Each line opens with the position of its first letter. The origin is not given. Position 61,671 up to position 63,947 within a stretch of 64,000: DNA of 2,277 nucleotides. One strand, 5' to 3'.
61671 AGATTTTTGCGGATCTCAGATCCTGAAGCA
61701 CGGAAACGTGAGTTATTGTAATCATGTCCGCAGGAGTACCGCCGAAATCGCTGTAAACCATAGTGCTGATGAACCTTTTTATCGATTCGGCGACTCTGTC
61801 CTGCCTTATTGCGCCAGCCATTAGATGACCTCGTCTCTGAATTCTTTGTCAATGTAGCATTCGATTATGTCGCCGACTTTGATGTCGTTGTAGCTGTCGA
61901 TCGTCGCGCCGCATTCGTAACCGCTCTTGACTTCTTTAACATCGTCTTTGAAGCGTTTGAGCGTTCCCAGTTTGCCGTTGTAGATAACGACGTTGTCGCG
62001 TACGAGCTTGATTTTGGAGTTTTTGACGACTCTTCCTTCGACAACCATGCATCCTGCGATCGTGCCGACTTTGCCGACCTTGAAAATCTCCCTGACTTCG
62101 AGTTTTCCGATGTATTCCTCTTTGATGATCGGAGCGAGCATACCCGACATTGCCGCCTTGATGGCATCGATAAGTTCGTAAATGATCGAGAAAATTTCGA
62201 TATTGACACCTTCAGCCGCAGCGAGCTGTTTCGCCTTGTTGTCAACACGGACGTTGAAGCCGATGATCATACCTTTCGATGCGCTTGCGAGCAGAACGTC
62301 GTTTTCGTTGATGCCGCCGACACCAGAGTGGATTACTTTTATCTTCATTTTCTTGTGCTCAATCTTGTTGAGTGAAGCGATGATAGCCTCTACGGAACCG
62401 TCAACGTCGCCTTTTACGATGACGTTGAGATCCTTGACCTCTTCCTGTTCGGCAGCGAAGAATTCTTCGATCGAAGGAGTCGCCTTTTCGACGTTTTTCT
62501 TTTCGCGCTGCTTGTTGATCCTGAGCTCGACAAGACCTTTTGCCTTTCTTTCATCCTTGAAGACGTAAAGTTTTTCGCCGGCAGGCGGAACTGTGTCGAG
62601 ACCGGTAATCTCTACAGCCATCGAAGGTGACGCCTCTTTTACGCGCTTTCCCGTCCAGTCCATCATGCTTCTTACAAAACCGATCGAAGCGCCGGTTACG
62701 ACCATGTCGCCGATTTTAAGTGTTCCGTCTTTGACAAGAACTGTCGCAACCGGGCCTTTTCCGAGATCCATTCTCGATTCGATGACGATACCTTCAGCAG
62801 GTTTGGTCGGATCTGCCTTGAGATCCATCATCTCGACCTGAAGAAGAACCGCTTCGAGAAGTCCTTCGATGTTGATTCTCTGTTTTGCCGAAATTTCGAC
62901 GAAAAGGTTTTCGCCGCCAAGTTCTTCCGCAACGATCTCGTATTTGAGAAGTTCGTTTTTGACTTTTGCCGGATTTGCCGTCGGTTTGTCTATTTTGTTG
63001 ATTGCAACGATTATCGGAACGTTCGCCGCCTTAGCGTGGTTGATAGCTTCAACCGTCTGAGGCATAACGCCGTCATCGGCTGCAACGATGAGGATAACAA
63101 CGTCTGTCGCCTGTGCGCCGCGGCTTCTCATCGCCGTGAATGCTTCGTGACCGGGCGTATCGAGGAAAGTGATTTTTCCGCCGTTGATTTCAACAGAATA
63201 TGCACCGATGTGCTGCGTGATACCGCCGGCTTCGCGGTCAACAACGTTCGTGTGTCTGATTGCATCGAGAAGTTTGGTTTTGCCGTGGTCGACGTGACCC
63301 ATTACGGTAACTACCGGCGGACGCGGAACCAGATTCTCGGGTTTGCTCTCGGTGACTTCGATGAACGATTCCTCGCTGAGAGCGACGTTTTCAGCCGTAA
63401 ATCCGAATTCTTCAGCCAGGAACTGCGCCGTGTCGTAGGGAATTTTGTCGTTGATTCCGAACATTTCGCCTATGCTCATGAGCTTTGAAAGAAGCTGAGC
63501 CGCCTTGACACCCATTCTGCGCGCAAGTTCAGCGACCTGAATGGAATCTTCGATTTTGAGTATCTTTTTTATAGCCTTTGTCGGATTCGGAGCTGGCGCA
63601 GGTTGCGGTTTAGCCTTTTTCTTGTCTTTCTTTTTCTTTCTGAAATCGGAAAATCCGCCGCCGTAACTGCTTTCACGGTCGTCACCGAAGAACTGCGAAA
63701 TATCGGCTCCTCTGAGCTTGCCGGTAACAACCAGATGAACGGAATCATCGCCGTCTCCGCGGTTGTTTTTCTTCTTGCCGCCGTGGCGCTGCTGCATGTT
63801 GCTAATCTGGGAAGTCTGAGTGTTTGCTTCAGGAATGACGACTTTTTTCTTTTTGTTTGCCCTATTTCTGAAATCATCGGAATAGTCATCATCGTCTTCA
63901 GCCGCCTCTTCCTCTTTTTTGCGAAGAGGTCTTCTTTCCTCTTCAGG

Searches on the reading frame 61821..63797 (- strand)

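Call 32: search_protein_families(library=pfam, proteins=[window:61821-63797:-], max_evalue=0.001)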
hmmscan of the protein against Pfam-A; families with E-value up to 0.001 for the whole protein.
window:61821-63797:- (658 aa): 9 families
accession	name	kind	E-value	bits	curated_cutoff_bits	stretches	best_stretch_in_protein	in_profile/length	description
PF11987.13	IF-2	-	2.4e-38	131.1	27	1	433-547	2-117/117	Translation-initiation factor 2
PF00009.33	GTP_EFTU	-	3.3e-35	121.8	26.5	1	163-319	6-184/188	Elongation factor Tu GTP binding domain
PF22042.2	EF-G_D2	-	3.1e-23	82.1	27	1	333-412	1-83/84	Elongation factor G domain 2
PF01926.29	MMR_HSR1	-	2.7e-10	40.8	21.9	1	163-268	2-113/113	50S ribosome-binding GTPase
PF03144.31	GTP_EFTU_D2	-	4.4e-09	37.1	30.3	1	578-645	1-72/73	Elongation factor Tu domain 2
PF04760.21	IF2_N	-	1.1e-08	35.2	25.3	1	85-133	3-52/53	Translation initiation factor IF-2, N-terminal region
PF00071.28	Ras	-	1.8e-08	34.5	21.6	1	164-321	3-160/162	Ras family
PF00025.27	Arf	-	1.5e-05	25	22.3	1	165-290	19-146/174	ADP-ribosylation factor family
PF09439.16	SRPRB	-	0.00021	21.2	25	0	161-288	4-138/178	Signal recognition particle receptor beta subunit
